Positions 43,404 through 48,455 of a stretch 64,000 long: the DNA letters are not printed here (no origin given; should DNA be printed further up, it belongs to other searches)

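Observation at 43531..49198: Isolated RHS/YD-repeat polymorphic toxin locus with foreign composition and no visible delivery system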

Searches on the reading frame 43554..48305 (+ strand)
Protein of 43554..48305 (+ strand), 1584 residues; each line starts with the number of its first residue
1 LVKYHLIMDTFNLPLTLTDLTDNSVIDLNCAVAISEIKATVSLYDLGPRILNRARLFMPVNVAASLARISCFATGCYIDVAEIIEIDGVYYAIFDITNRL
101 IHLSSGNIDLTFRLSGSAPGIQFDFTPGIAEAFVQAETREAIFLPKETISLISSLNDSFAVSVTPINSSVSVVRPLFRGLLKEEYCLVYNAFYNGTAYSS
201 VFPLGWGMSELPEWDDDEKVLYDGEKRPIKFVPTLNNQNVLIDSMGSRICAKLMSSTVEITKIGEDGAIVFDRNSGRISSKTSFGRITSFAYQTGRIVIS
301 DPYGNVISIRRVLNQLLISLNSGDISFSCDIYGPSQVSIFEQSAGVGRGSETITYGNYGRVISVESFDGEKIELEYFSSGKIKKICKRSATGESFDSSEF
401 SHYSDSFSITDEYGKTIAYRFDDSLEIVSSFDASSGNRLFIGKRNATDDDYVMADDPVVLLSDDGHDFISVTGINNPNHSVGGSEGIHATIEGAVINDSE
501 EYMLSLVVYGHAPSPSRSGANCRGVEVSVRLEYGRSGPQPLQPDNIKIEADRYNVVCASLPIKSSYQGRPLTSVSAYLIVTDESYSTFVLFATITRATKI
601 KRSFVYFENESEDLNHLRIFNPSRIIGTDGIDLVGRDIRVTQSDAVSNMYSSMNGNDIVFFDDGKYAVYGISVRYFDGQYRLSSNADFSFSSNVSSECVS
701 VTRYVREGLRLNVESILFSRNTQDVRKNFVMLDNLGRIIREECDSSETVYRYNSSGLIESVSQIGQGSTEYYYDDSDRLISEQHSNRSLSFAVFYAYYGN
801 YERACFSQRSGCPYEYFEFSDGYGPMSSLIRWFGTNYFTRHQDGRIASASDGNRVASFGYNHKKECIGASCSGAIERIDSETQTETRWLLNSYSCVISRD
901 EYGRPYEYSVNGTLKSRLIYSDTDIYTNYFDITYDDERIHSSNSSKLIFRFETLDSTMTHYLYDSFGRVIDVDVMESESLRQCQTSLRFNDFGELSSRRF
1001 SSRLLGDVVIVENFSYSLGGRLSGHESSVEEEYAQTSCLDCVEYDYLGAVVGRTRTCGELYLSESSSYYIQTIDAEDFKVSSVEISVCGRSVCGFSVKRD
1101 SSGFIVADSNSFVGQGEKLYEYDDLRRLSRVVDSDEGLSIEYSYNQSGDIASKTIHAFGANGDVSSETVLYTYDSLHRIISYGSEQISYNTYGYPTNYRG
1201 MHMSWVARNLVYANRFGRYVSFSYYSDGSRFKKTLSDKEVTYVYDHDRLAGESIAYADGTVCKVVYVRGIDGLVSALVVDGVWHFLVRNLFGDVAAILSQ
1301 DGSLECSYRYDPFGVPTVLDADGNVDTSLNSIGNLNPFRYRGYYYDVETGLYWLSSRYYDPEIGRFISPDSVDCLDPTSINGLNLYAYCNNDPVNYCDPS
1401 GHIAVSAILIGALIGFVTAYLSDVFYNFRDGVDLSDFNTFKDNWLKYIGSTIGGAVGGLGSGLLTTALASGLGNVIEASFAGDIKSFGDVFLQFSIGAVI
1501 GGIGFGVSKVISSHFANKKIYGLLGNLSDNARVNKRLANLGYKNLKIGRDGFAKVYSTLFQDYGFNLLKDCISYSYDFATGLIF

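Call 3: search_protein_families(library=pfam, proteins=[window:43554-48305:+], max_evalue=0.1)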
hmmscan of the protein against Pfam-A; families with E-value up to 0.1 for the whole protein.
window:43554-48305:+ (1584 aa): 1 family
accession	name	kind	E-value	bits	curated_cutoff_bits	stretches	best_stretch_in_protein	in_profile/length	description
PF05593.20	RHS_repeat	-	1.2e-07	32.4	22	0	752-784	1-33/38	RHS Repeat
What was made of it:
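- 45735..47480 (+): Main YD-repeat shell (aa ~721-1302). Best-scoring Pfam RHS_repeat stretch at TTG residues 752-784 (call 3).
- Checked: Pfam RHS_repeat scores 32.4 bits against a cut-off of 22 (call 3).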

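Call 4: search_protein_families(library=ncbifam, proteins=[window:43554-48305:+], max_evalue=0.1)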
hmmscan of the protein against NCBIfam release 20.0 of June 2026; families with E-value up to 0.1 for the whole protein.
window:43554-48305:+ (1584 aa): 3 families
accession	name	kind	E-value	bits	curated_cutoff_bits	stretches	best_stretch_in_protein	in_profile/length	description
TIGR03696.1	Rhs_assc_core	domain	1.1e-22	80.3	32.5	1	1310-1402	1-76/76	RHS repeat-associated core domain-containing protein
NF041261.1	RHS_core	equivalog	3.1e-07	28.6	2000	1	1323-1401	1188-1260/1261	RHS element core protein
TIGR01643.1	YD_repeat_2x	repeat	4e-07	30.3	15.8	0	767-787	15-36/42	YD repeat-containing protein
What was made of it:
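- On RHS/YD-repeat polymorphic toxins: TIGR03696 scores 80.3 bits (cut-off 32.5) (call 4).
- Checked: TIGR01643 YD_repeat scores 30.3 bits against 15.8 (call 4).
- Pfam and NCBIfam hits lie above their curated cut-offs (calls 3, 4).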

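Call 8: find_homologous_proteins(query=window:43554-48305:+, max_evalue=0.001)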
Query window:43554-48305:+ (1584 aa): 28 proteins with E <= 0.001 among 8000 candidates.
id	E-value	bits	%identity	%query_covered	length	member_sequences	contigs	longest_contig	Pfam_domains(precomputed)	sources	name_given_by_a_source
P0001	1.0e-33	134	28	42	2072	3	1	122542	PF05593.20,PF24517.3,PF25023.2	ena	-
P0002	3.0e-31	126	26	43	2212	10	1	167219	PF05593.20,PF25023.2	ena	-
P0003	3.6e-12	63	37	9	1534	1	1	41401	PF05593.20,PF25023.2,PF20148.5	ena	-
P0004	5.1e-11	59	32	13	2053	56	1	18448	PF05593.20,PF13517.13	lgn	-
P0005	1.0e-10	58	28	20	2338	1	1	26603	PF05593.20,PF25023.2,PF20148.5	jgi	-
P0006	1.1e-10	58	27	18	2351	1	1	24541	PF21027.4,PF13715.13,PF22352.3,PF17963.8,PF17892.8,PF05593.20,PF25023.2,PF13620.13,PF05345.19,PF00353.26,PF18911.7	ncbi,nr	ncbi:PKD domain-containing protein [Desulfobacterota bacterium AH_259_B03_O07]|nr:PKD domain-contain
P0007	6.5e-10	56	28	18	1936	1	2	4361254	PF05593.20,PF25023.2,PF20148.5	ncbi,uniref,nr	ncbi:hypothetical protein BM523_17915 [Alteromonas mediterranea]|uniref:RHS repeat-associated core d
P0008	1.2e-9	55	31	13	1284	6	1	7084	PF05593.20,PF25023.2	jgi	jgi:RHS repeat-associated protein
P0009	1.9e-9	54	39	8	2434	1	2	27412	PF05593.20,PF25023.2,PF20148.5,PF01841.26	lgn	-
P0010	2.8e-8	50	28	15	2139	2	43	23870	PF01839.30,PF12256.15,PF05593.20,PF13517.13,PF25023.2,PF03534.19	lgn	-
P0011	5.4e-8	49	26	19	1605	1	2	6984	PF05593.20,PF25023.2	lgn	-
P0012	9.7e-8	48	33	9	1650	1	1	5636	PF05593.20,PF25023.2,PF00041.28,PF20148.5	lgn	-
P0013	1.4e-7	48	24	26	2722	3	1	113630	PF13715.13,PF05593.20,PF25023.2,PF13620.13,PF01436.28,PF25021.2,PF19077.7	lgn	-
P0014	2.7e-7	47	29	19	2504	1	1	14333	PF01839.30,PF05593.20,PF14521.13,PF13517.13,PF25023.2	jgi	jgi:RHS repeat-associated protein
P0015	2.3e-6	44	44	4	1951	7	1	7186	PF11429.13,PF07495.20,PF15418.13,PF00801.27,PF17957.8,PF13750.13,PF16640.12,PF14041.12,PF25023.2,PF16967.12,PF03527.21,PF13573.13,PF24421.2,PF09430.17,PF22904.4,PF19077.7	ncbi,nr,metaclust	ncbi:MAG: hypothetical protein A3G82_07580 [Burkholderiales bacterium RIFCSPLOWO2_12_FULL_67_210]|nr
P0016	7.3e-6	42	25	30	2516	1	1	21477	PF19190.7,PF05593.20,PF25023.2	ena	-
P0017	2.1e-5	41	30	10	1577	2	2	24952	PF05593.20,PF25023.2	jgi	jgi:RHS repeat-associated protein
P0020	5.0e-5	39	26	18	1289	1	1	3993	PF05593.20,PF12671.14,PF25023.2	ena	-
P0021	6.8e-5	39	30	18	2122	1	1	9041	PF25020.2,PF05593.20,PF03793.25,PF24684.2,PF25023.2,PF01436.28,PF25021.2,PF08450.19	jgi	-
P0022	8.6e-5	39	24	26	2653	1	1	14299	PF05593.20,PF25023.2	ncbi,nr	ncbi:MAG TPA: RHS repeat-associated core domain-containing protein, partial [Alphaproteobacteria bac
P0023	1.1e-4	38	36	8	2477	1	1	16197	PF05593.20,PF25023.2,PF15650.14,PF13403.12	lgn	-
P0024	1.2e-4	38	26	18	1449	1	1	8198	PF05593.20,PF25023.2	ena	-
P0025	1.2e-4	38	26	17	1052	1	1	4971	PF05593.20,PF25023.2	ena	-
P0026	3.1e-4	37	28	17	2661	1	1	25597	PF12256.15,PF05593.20,PF12255.14,PF13517.13,PF03534.19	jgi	jgi:RHS repeat-associated protein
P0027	4.8e-4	36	26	18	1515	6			PF05593.20,PF25023.2,PF21725.4,PF20148.5,PF03527.21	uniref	uniref:DUF6531 domain-containing protein n=1 Tax=Streptomyces sp. NBC_00093 TaxID=2975649 RepID=A0AA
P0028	9.5e-4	35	36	7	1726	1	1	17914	PF05593.20,PF25023.2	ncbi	-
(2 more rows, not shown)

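Call 19: find_encoding_contigs(protein=window:43575-48305:+, flank=10000, max_places=6)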
Protein window:43575-48305:+ (1577 aa): 1 contig read that carries it; 1 place shown.
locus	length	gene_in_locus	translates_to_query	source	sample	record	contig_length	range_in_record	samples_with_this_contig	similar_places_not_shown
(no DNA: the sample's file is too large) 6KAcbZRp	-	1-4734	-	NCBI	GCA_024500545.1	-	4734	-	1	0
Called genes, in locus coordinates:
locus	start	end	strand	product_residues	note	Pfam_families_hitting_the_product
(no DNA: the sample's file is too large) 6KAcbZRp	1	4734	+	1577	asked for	PF05593:RHS_repeat (faint)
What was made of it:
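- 43575..48308 (+): RHS/YD-repeat polymorphic toxin gene, 1,577 aa from the ATG, intact. The exact protein is on record in NCBI assembly GCA_024500545.1 (call 19).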

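Call 20: find_encoding_contigs(protein=P0001, flank=10000, max_places=3)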
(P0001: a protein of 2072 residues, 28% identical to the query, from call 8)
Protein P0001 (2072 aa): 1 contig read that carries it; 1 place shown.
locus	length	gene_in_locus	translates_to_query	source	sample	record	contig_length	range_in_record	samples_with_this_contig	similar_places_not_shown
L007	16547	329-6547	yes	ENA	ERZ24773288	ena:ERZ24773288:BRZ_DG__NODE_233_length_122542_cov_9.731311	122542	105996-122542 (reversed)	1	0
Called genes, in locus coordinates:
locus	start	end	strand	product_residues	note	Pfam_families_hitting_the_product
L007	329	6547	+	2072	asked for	PF24517:CBM96, PF05593:RHS_repeat (weak), PF25023:TEN_YD-shell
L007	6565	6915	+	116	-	-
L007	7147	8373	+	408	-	PF05593:RHS_repeat (faint), PF25023:TEN_YD-shell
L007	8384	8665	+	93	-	-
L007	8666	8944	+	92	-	-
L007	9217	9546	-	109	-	-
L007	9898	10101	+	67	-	PF01381:HTH_3 (weak)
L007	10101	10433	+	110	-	PF13657:Couple_hipA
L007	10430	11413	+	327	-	PF07804:HipA_C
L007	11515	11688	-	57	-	PF04014:MazE_antitoxin (weak)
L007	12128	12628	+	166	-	-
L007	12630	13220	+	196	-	-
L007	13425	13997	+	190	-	-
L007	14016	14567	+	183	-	-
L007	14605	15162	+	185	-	-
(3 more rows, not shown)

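Call 21: find_encoding_contigs(protein=P0002, flank=10000, max_places=3)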
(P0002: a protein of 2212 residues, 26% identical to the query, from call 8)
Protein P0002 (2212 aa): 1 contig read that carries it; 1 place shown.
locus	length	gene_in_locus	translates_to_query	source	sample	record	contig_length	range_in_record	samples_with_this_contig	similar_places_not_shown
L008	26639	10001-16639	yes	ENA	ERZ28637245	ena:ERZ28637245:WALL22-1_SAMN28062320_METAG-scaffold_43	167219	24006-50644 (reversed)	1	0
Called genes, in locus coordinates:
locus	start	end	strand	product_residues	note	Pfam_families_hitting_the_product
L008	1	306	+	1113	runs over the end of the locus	PF00082:Peptidase_S8, PF13290:CHB_HEX_C_1, PF13287:Fn3_assoc, PF13306:LRR_5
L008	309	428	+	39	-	-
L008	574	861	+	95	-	-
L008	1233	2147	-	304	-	PF02899:Phage_int_SAM_1 (weak), PF00589:Phage_integrase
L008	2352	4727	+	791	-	-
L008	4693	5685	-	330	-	PF07478:Dala_Dala_lig_C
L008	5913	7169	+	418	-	PF00464:SHMT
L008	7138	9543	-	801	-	PF13401:AAA_22 (faint), PF13424:TPR_12 (faint)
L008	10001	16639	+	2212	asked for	PF05593:RHS_repeat (weak), PF25023:TEN_YD-shell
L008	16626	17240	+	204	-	-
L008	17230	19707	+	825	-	PF05593:RHS_repeat (faint)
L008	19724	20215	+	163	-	-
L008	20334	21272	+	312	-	PF25023:TEN_YD-shell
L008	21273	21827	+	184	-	-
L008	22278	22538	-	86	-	PF13730:HTH_36, PF21984:DnaD_N (weak), PF12802:MarR_2 (weak), PF09339:HTH_IclR, PF13412:HTH_24 (weak), PF00392:GntR (weak)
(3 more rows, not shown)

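Call 38: search_solved_structures(query=window:43575-48305:+, max_evalue=0.01)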
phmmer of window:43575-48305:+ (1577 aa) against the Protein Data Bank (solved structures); distinct sequences matched with E-value up to 0.01: 25.
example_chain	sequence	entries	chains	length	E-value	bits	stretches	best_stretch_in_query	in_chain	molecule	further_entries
8h8a_A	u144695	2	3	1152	2.5e-11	45.2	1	1274-1394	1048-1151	Putative Rhs-family protein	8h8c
8h8b_A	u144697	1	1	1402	4.4e-11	44.4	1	1279-1397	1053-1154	Putative Rhs-family protein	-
8fjp_A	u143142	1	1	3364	6.4e-10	40.5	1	1295-1485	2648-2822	salivary gland surface protein 1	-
7q97_A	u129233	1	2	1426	2.6e-09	38.5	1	1105-1400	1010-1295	Rhs family protein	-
6h6e_F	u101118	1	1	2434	6.1e-08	34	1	1280-1406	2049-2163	TcdB2,TccC3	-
6suf_F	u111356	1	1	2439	6.1e-08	34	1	1280-1406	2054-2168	TcdB2,TccC3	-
5kis_B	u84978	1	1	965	7.4e-08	33.7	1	1276-1401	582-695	RHS2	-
6sup_A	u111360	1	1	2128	2.9e-07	31.7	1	1280-1403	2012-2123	TcdB2,TccC3,Cell division control protein 42 homolog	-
6h6f_F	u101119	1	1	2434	4.2e-07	31.2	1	1280-1406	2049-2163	TcdB2,TccC3,TccC3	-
6sue_F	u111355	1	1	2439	4.2e-07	31.2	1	1280-1406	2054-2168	TcdB2,TccC3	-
6suq_A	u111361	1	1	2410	9.7e-07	30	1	1280-1395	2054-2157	TcdB2,TccC3,Genome polyprotein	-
9on3_A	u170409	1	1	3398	1.1e-06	29.8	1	1293-1417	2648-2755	SGS4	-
8qja_A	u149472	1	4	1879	1.9e-06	29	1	1295-1394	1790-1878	Putative type VI secretion system YD repeat-containing Rhs element Vgr protein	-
6h6g_A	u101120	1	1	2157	2.7e-06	28.5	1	1280-1394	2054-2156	TcdB2,TccC3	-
4o9x_A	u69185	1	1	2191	2.7e-06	28.5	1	1280-1394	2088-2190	TcdB2, TccC3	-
8fia_A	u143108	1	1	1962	0.005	17.7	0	1160-1395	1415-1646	Teneurin-m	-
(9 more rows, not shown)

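Call 39: search_protein_families(library=phrogs, proteins=[window:43575-48305:+], max_evalue=0.01)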
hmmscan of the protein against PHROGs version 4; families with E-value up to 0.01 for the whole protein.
window:43575-48305:+ (1577 aa): 1 family
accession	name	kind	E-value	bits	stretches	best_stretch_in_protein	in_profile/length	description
phrog_10385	-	unknown function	6.6e-20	70.9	1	1330-1402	2031-2101/2333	-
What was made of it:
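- The RHS core matches a 2,333-position PHROG profile (call 39).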

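Call 68: search_protein_families(library=padloc, proteins=[window:43575-48305:+], max_evalue=0.01)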
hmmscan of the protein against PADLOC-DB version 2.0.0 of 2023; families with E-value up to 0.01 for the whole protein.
window:43575-48305:+ (1577 aa): 0 families
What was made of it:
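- No PADLOC match (call 68).
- Tried and rejected: PADLOC gave no match (call 68).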

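Call 72: find_related_loci(query=A4, collection=viral_contigs, flank=10000)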
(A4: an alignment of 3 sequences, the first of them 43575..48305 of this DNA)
Query A4 (1577 aa) in viral_contigs; peptide patterns used: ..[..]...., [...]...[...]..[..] (x = any residue, [..] = any of these).
67 stretches matched a pattern; 22 encode a relative of the query (tblastn E <= 1e-3); 21 distinct loci.
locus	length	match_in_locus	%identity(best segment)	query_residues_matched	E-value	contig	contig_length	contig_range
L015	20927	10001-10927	39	721-1387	5e-52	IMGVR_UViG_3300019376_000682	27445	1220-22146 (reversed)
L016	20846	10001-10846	33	1113-1400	2e-37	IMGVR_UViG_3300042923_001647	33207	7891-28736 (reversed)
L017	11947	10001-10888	34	1110-1405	2e-37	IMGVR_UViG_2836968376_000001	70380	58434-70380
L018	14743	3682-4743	32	1113-1513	3e-34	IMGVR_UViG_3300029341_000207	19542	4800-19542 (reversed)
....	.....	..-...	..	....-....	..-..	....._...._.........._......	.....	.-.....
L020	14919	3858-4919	32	1113-1513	1e-33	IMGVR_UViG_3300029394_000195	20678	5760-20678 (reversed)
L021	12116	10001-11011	28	1113-1456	4e-33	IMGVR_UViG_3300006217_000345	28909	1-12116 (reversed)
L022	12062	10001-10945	32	1113-1395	6e-31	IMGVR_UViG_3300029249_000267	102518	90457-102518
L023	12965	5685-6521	30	1113-1394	6e-30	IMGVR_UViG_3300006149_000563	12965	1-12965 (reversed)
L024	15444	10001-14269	34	354-1394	3e-29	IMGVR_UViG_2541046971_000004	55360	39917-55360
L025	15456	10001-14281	34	354-1394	4e-29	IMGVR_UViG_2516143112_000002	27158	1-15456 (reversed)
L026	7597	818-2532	38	1215-1401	9e-28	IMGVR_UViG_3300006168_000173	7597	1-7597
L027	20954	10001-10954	29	1113-1398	9e-30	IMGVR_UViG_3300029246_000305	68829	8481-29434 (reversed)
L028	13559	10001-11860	52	1311-1409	7e-27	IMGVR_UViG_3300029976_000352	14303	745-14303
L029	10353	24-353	54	1323-1431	7e-25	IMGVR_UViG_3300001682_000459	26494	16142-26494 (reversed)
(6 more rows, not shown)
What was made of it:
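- Relatives of this RHS occur on 21 IMG/VR viral-labelled contigs (call 72).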
